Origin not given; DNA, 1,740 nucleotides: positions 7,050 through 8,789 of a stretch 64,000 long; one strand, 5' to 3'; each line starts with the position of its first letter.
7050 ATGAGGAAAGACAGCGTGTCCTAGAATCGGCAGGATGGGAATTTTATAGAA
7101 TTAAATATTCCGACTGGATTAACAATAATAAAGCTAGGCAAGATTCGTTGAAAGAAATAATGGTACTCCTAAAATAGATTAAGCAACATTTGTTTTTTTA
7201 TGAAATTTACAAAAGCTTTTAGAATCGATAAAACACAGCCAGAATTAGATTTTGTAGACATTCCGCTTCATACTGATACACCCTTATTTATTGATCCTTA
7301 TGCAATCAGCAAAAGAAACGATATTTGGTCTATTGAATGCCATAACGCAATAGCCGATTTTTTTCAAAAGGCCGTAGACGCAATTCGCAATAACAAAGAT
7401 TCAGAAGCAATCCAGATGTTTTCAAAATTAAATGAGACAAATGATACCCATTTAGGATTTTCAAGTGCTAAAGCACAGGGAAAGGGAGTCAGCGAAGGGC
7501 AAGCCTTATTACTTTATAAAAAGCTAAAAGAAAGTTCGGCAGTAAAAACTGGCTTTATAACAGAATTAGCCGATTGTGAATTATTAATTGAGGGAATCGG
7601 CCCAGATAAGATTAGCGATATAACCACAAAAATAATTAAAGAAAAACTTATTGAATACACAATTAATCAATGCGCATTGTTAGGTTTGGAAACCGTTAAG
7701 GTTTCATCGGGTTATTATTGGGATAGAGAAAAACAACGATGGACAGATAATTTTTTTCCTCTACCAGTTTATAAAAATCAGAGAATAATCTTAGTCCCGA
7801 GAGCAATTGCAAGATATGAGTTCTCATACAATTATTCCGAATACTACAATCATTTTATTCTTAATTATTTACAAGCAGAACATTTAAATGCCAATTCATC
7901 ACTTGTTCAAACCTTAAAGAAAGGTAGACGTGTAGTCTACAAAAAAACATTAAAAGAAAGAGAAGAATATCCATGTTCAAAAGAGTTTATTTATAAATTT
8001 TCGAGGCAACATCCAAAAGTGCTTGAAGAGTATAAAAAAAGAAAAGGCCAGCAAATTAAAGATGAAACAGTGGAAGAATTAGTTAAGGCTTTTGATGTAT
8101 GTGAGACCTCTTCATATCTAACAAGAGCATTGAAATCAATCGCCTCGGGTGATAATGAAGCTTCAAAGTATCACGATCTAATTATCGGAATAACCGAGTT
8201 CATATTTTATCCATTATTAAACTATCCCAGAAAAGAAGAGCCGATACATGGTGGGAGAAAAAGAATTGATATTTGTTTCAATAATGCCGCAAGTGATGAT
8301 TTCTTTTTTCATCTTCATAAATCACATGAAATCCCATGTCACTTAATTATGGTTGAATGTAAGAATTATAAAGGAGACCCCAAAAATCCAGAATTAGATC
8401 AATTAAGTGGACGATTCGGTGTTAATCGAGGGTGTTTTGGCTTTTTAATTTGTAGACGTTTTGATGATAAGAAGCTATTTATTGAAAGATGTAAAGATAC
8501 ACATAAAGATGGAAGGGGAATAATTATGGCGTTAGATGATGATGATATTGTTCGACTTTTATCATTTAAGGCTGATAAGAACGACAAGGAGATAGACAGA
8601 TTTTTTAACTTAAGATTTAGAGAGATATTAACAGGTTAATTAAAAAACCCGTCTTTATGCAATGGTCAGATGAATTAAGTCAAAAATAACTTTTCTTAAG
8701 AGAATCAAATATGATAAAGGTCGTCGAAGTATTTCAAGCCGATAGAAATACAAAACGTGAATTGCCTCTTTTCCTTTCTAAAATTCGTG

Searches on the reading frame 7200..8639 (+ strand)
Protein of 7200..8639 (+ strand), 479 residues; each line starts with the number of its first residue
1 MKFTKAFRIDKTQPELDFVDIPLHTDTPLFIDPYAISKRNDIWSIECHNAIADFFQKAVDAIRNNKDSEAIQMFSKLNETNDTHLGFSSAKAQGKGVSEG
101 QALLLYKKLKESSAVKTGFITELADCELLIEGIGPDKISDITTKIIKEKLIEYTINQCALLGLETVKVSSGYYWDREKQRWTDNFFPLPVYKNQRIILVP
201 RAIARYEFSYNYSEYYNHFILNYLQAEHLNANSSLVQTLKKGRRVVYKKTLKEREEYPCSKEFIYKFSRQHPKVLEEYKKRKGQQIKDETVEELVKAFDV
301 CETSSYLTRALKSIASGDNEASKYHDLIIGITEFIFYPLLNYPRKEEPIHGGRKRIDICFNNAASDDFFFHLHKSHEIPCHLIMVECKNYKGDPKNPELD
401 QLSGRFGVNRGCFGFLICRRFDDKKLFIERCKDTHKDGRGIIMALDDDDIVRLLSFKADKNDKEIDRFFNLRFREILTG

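Call 7: search_protein_families(library=pfam, proteins=[window:7200-8639:+], max_evalue=1)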
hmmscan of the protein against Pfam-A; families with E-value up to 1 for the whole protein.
window:7200-8639:+ (479 aa): 0 families

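Call 8: search_protein_families(library=padloc, proteins=[window:7200-8639:+], max_evalue=1)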
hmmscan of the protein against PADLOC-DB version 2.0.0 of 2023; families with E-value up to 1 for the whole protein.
window:7200-8639:+ (479 aa): 2 families
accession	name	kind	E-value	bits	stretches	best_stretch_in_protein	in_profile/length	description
PDLC04597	PDC-M36A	-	1.6e-49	167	2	3-228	8-234/457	-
PDLC04598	PDC-M36A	-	4.6e-22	76.9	2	260-459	112-308/330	-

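Call 9: search_protein_families(library=ncbifam, proteins=[window:7200-8639:+], max_evalue=1)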
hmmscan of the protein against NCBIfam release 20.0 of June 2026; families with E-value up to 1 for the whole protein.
window:7200-8639:+ (479 aa): 1 family
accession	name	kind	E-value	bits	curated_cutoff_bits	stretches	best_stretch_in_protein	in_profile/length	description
NF009992.0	PRK13461.1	equivalog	0.39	10.3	127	0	252-294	53-95/159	F0F1 ATP synthase subunit B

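Call 14: find_homologous_proteins(query=window:7200-8639:+)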
Query window:7200-8639:+ (479 aa): 3960 proteins with E <= 0.001 among 8000 candidates; the best 120 are listed.
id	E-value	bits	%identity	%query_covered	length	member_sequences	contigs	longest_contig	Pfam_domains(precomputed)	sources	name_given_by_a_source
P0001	0.0e+0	1104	100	100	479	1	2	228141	PF28123.1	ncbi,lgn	-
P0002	3.3e-252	855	76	100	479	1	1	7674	PF28123.1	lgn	-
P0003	6.2e-245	831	74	100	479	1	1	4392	PF28123.1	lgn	-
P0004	2.5e-235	799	71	100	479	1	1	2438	PF28123.1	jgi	-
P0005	4.0e-223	759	68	100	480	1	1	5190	PF28123.1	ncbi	-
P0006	5.2e-217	739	67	100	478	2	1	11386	PF28123.1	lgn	-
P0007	1.2e-213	728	73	89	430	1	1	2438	PF28123.1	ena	-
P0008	6.4e-213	726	66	100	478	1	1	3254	PF28123.1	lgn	-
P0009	5.5e-180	617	57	100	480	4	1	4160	PF28123.1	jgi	-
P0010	9.5e-176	603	57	100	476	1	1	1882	PF28123.1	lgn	-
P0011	1.8e-172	592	56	100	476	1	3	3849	PF28123.1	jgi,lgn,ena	-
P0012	4.4e-172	591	74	72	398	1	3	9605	PF28123.1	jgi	jgi:hypothetical protein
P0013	3.9e-165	568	55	100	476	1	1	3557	PF28123.1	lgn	-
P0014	6.4e-160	551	52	99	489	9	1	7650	PF28123.1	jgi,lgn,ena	-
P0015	2.3e-159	549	53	99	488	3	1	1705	PF28123.1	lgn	-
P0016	4.1e-159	548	54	99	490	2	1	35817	PF28123.1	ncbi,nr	ncbi:MAG: hypothetical protein NUV61_00415 [Candidatus Azambacteria bacterium]|nr:hypothetical prote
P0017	8.8e-159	547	52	99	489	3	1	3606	PF28123.1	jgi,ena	-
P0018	3.9e-158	545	60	86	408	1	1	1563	PF28123.1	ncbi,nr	ncbi:MAG TPA: hypothetical protein ENI51_04535, partial [Candidatus Atribacteria bacterium]|nr:hypot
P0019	1.2e-157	543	52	99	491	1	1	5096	PF28123.1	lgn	-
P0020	1.8e-157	543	53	99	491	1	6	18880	PF28123.1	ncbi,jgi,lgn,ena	-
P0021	1.9e-157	543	52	99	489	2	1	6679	PF28123.1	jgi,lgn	jgi:hypothetical protein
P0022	1.9e-157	543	53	99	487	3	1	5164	PF28123.1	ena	-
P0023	4.8e-157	541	51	100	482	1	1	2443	PF28123.1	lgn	-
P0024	9.2e-157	540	52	99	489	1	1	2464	PF28123.1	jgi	jgi:hypothetical protein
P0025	1.1e-156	540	52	99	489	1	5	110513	PF28123.1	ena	-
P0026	1.8e-156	539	52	99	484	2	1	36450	PF28123.1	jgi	jgi:hypothetical protein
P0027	1.9e-156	539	52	98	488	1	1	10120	PF28123.1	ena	-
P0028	2.4e-156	539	52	100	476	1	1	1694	PF28123.1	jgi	-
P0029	4.1e-156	538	51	100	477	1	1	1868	PF28123.1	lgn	-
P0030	9.0e-156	537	53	99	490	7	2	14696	PF28123.1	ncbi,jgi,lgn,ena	-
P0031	2.2e-155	536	54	95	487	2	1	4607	PF28123.1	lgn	-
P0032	2.5e-155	536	52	99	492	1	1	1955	PF28123.1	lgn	-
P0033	3.6e-155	535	52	99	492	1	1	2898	PF28123.1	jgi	-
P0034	1.0e-154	534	50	100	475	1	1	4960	PF28123.1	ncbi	-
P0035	1.7e-154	533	52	99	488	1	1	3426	PF28123.1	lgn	-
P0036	2.5e-154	532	52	99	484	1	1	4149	PF28123.1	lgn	-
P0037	3.6e-154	532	51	100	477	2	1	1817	PF28123.1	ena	-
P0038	6.3e-154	531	52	99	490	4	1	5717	PF28123.1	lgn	-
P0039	9.9e-154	530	52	99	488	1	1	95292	PF28123.1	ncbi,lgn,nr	ncbi:MAG: hypothetical protein Q7R49_01515 [Candidatus Daviesbacteria bacterium]|nr:hypothetical pro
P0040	1.3e-153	530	50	100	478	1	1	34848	PF28123.1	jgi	jgi:hypothetical protein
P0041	1.5e-153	530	52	99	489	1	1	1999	PF28123.1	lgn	-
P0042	1.8e-153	529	52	99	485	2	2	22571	PF28123.1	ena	-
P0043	1.9e-153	529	52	99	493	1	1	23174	PF28123.1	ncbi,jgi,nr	ncbi:hypothetical protein C4568_00215 [Candidatus Parcubacteria bacterium]|nr:MAG: hypothetical prot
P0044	4.0e-153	528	51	99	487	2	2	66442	PF28123.1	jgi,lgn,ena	jgi:hypothetical protein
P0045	5.2e-153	528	51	99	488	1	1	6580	PF28123.1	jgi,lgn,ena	-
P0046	5.3e-153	528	50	100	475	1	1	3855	PF28123.1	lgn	-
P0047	6.4e-153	528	50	100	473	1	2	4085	PF28123.1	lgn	-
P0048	7.1e-153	528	52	100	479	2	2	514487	PF28123.1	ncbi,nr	ncbi:MAG TPA: hypothetical protein VKC53_02425 [Patescibacteria group bacterium]|nr:hypothetical pro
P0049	8.0e-153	527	52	99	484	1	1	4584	PF28123.1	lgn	-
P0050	1.5e-152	526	49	99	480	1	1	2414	PF28123.1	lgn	-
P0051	2.0e-152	526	50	99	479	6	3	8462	PF28123.1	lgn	-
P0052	2.0e-152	526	52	99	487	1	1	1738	PF28123.1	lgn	-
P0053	2.4e-152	526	52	100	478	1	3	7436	PF28123.1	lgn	-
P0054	2.6e-152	526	51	100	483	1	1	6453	PF28123.1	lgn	-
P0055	2.9e-152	525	51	100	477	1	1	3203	PF28123.1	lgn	-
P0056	4.8e-152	525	51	100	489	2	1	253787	PF28123.1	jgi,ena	-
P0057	7.1e-152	524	50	99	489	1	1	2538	PF28123.1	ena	-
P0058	1.1e-151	524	50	99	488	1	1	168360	PF28123.1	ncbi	-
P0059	1.2e-151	523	51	99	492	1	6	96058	PF28123.1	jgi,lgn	jgi:hypothetical protein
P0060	1.4e-151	523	51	99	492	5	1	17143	PF28123.1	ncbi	ncbi:MAG: hypothetical protein WA055_04685 [Candidatus Moraniibacteriota bacterium]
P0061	2.0e-151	523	50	99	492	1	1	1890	PF28123.1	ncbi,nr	ncbi:MAG: hypothetical protein Q7K55_09445 [Candidatus Levybacteria bacterium]|nr:hypothetical prote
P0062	3.1e-151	522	49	100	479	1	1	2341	PF28123.1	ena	-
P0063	3.2e-151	522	49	100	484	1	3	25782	PF28123.1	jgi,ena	-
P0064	4.3e-151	522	50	99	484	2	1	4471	PF28123.1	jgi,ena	-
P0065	8.1e-151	521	50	99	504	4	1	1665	PF28123.1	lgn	-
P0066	9.6e-151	520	51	99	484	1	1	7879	PF28123.1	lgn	-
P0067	1.2e-150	520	52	96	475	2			PF28123.1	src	-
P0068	1.9e-150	520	48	100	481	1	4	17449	PF28123.1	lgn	-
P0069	1.9e-150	520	51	97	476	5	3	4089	PF28123.1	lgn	-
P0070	4.6e-150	518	50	100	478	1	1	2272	PF28123.1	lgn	-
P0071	4.7e-150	518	50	100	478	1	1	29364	PF28123.1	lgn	-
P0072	6.5e-150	518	51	100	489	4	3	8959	PF28123.1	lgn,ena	-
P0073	8.6e-150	517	50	100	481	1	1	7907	PF28123.1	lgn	-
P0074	1.0e-149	517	49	100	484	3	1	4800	PF28123.1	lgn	-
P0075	1.0e-149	517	49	100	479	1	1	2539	PF28123.1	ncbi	-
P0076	1.6e-149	516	50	99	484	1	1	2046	PF28123.1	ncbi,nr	ncbi:hypothetical protein HY947_04210 [Candidatus Gottesmanbacteria bacterium]|nr:hypothetical prote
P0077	2.3e-149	516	50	99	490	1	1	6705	PF28123.1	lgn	-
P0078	2.4e-149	516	52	99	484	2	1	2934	PF28123.1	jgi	-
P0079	3.9e-149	515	49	99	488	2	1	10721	PF28123.1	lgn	-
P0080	4.2e-149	515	49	100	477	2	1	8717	PF28123.1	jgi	-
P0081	6.8e-149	514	48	99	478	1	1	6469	PF28123.1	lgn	-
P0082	1.1e-148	514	50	99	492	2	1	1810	PF28123.1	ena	-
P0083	1.3e-148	513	49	100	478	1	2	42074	PF28123.1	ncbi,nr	ncbi:MAG TPA: hypothetical protein VG965_04640 [Patescibacteria group bacterium]|nr:hypothetical pro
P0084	1.9e-148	513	51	99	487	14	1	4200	PF28123.1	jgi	-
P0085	2.5e-148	513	50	99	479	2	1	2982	PF28123.1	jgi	-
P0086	2.8e-148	512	50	95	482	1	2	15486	PF28123.1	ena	-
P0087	4.5e-148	512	51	99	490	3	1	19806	PF28123.1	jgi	jgi:hypothetical protein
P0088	6.0e-148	511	50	100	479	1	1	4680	PF28123.1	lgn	-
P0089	6.3e-148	511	50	100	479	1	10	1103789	PF28123.1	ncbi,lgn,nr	ncbi:MAG: hypothetical protein HYW86_04235 [Candidatus Roizmanbacteria bacterium]|nr:MAG: hypothetic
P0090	6.7e-148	511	51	99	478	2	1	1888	PF28123.1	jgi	-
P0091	7.2e-148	511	50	100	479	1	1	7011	PF28123.1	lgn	-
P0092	1.1e-147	510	52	100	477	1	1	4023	PF28123.1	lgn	-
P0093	1.4e-147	510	50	99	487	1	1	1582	PF28123.1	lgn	-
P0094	1.6e-147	510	48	100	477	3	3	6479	PF28123.1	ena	-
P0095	1.8e-147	510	48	99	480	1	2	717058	PF28123.1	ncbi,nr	ncbi:MAG: hypothetical protein KGJ62_01645 [Armatimonadetes bacterium]|nr:hypothetical protein [Arma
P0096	1.8e-147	510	49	100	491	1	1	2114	PF28123.1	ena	-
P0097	2.4e-147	509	49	99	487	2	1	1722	PF28123.1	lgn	-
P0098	5.4e-147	508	49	100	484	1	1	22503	PF28123.1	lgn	-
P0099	5.5e-147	508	48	100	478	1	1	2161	PF28123.1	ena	-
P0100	5.5e-147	508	49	99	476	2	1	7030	PF28123.1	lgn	-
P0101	7.6e-147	508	51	100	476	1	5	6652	PF28123.1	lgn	-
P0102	8.5e-147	507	47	97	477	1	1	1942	PF28123.1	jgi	jgi:hypothetical protein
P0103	1.0e-146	507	50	99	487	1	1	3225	PF28123.1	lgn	-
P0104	1.1e-146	507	50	99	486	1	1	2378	PF28123.1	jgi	jgi:hypothetical protein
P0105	1.1e-146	507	50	99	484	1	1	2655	PF28123.1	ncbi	-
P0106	1.4e-146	507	50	97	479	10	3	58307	PF28123.1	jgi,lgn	jgi:hypothetical protein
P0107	1.8e-146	506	50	100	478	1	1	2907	PF28123.1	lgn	-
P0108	1.8e-146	506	48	100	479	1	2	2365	PF28123.1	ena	-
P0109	1.8e-146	506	49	97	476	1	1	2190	PF28123.1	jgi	jgi:hypothetical protein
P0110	2.3e-146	506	50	98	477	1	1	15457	PF28123.1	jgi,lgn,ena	-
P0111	3.7e-146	505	51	100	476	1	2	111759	PF28123.1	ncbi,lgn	-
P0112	4.4e-146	505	48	100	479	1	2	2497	PF28123.1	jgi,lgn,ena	-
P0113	4.4e-146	505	49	99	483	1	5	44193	PF28123.1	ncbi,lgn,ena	-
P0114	4.6e-146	505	50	98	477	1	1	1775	PF28123.1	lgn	-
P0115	4.8e-146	505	50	99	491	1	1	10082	PF28123.1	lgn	-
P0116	7.3e-146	504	50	97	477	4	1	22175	PF28123.1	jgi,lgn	-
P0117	8.9e-146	504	51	99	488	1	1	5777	PF28123.1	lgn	-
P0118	9.4e-146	504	48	98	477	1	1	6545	PF28123.1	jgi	jgi:hypothetical protein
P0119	9.4e-146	504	48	99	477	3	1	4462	PF28123.1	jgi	-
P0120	1.3e-145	504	50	100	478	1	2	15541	PF28123.1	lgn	-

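Call 15: find_encoding_contigs(protein=P0001, flank=10000, max_places=4)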
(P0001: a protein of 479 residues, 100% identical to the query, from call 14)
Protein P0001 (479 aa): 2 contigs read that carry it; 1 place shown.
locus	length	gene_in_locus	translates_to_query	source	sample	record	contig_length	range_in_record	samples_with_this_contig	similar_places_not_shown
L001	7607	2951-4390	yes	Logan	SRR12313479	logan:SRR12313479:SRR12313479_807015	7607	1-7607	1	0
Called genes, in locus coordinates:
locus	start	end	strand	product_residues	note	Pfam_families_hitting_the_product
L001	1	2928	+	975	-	?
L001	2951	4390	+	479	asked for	PF28123:DUF8370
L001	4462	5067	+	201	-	PF00717:Peptidase_S24, PF02586:SRAP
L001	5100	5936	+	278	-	PF25164:CoiA_N (weak)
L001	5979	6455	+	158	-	-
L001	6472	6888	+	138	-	-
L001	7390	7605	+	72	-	?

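Call 16: find_encoding_contigs(protein=P0048, flank=8000, max_places=3)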
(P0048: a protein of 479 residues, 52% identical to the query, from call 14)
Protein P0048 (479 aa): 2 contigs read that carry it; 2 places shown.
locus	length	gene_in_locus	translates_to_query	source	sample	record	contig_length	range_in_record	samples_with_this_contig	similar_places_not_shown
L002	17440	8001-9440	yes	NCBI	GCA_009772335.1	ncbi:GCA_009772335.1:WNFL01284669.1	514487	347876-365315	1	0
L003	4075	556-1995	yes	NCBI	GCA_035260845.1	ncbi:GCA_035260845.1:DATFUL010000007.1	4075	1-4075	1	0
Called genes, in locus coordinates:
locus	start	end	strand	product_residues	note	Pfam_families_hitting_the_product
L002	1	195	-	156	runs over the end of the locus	PF14378:PAP2_3 (faint), PF01569:PAP2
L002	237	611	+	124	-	PF01219:DAGK_prokar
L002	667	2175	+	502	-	-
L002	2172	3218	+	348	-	PF01757:Acyl_transf_3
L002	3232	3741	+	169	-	-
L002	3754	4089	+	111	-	PF02643:DUF192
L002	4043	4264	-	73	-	-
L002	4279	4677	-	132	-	PF00856:SET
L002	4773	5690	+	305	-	PF01297:ZnuA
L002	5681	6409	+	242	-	PF00005:ABC_tran, PF00004:AAA (faint), PF13304:AAA_21 (weak)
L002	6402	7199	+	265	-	PF00950:ABC-3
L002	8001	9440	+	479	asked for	PF28123:DUF8370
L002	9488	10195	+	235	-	PF04794:YdjC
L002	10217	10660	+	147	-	-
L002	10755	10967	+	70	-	-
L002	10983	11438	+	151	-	PF00578:AhpC-TSA, PF08534:Redoxin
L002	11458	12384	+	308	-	PF00005:ABC_tran, PF13304:AAA_21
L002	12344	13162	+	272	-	PF01061:ABC2_membrane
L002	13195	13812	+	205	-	PF02589:LUD_dom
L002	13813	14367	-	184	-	-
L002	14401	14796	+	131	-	-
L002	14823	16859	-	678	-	-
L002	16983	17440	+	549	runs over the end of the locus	PF02683:DsbD_TM, PF13386:DsbD_2 (weak), PF08534:Redoxin, PF00578:AhpC-TSA, PF13905:Thioredoxin_8, PF17991:Thioredoxin_10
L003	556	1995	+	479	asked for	PF28123:DUF8370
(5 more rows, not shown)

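Call 17: find_encoding_contigs(protein=P0095, flank=8000, max_places=3)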
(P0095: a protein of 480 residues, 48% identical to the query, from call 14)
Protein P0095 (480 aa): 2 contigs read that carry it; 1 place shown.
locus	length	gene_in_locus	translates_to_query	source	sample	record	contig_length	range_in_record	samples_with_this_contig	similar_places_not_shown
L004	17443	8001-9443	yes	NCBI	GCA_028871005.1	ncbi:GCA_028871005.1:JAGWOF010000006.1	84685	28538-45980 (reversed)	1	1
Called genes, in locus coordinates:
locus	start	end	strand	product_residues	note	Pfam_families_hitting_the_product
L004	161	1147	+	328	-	PF00589:Phage_integrase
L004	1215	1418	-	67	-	PF01381:HTH_3 (weak), PF13560:HTH_31 (weak)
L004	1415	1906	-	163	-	PF05869:Dam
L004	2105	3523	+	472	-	PF14082:SduA_C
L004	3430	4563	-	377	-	PF04492:Phage_rep_O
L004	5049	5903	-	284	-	PF01637:ATPase_2 (weak), PF13191:AAA_16 (weak), PF13604:AAA_30 (weak), PF13401:AAA_22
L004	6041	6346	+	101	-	-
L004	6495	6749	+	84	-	-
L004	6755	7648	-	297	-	PF16793:RepB_primase (weak)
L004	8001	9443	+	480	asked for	PF28123:DUF8370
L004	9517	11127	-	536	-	PF02463:SMC_N, PF11398:DUF2813 (faint), PF13175:AAA_15, PF13476:AAA_23, PF13304:AAA_21, PF13175:AAA_15, PF20469:OLD-like_TOPRIM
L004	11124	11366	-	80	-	-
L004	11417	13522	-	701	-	PF03235:GmrSD_N, PF07510:GmrSD_C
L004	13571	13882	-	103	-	-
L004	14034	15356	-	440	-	-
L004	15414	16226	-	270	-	-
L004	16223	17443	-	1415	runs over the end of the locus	PF02384:N6_Mtase, PF20473:MmeI_Mtase (weak), PF07669:Eco57I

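Call 18: find_encoding_contigs(protein=P0002, flank=10000, max_places=3)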
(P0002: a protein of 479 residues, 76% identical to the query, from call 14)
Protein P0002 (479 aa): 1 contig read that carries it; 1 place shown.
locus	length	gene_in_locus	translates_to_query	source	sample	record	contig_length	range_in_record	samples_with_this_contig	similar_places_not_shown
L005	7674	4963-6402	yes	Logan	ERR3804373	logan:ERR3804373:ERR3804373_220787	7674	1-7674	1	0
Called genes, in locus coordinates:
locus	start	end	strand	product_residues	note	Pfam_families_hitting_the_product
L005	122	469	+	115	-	PF12643:MazG-like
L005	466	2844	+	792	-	PF04851:ResIII (faint), PF13604:AAA_30 (weak), PF00004:AAA (faint), PF09848:SLFN-g3_helicase, PF00717:Peptidase_S24 (weak)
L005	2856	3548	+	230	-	PF02182:SAD_SRA (weak), PF01844:HNH (weak), PF14279:HNH_5 (weak)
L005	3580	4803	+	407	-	PF09903:DUF2130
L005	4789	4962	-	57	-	-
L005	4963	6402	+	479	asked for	PF28123:DUF8370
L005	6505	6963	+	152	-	-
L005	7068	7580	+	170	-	-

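Call 19: find_encoding_contigs(protein=P0006, flank=10000, max_places=3)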
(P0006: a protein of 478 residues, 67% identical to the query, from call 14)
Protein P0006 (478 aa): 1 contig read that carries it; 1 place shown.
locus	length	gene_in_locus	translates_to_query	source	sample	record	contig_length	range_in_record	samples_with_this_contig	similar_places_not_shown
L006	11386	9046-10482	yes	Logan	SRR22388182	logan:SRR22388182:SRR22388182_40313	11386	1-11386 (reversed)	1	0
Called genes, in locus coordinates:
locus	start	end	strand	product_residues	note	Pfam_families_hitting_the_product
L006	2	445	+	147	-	?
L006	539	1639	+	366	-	PF13289:SIR2_2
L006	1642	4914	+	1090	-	-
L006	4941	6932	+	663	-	PF03235:GmrSD_N, PF01844:HNH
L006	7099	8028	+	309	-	PF07819:PGAP1 (weak)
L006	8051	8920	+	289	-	PF03372:Exo_endo_phos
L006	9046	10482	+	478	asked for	PF28123:DUF8370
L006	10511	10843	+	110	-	-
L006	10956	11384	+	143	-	?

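Call 20: find_encoding_contigs(protein=P0012, flank=10000, max_places=3)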
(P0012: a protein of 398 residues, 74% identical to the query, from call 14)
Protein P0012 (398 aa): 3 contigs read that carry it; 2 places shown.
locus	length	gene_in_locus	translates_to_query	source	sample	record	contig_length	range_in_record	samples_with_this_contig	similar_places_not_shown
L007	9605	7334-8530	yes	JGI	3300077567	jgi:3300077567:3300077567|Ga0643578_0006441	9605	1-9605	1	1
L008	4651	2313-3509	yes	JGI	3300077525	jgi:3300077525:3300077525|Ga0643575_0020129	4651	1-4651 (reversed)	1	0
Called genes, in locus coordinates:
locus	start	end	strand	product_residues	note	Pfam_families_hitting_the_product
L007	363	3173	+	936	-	PF01555:N6_N4_Mtase, PF02475:TRM5-TYW2_MTfase (faint), PF01170:UPF0020 (faint), PF02086:MethyltransfD12 (weak), PF03602:Cons_hypoth95 (faint), PF09445:Methyltransf_15 (faint), PF01555:N6_N4_Mtase, PF00145:DNA_methylase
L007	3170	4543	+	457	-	PF13020:NOV_C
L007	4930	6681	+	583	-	PF13304:AAA_21, PF13175:AAA_15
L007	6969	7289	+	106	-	-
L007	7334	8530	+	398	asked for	PF28123:DUF8370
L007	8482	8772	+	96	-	-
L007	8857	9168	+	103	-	PF02001:DUF134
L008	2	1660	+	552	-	?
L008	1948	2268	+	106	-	-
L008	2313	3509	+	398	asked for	PF28123:DUF8370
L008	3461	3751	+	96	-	-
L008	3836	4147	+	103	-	PF02001:DUF134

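Call 21: find_encoding_contigs(protein=P0005, flank=10000, max_places=3)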
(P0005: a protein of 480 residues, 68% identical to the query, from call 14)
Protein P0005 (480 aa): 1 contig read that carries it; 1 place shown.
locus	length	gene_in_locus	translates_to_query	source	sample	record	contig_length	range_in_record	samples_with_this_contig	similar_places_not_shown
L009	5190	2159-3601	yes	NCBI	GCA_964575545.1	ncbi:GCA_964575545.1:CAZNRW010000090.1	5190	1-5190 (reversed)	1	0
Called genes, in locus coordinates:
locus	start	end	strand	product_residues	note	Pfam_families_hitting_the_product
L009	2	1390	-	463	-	?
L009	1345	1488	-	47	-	-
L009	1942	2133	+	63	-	PF13560:HTH_31, PF12844:HTH_19, PF01381:HTH_3, PF13443:HTH_26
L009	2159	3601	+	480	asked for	PF28123:DUF8370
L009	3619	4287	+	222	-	PF05708:Peptidase_C92 (faint)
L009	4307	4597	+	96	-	-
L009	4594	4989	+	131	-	-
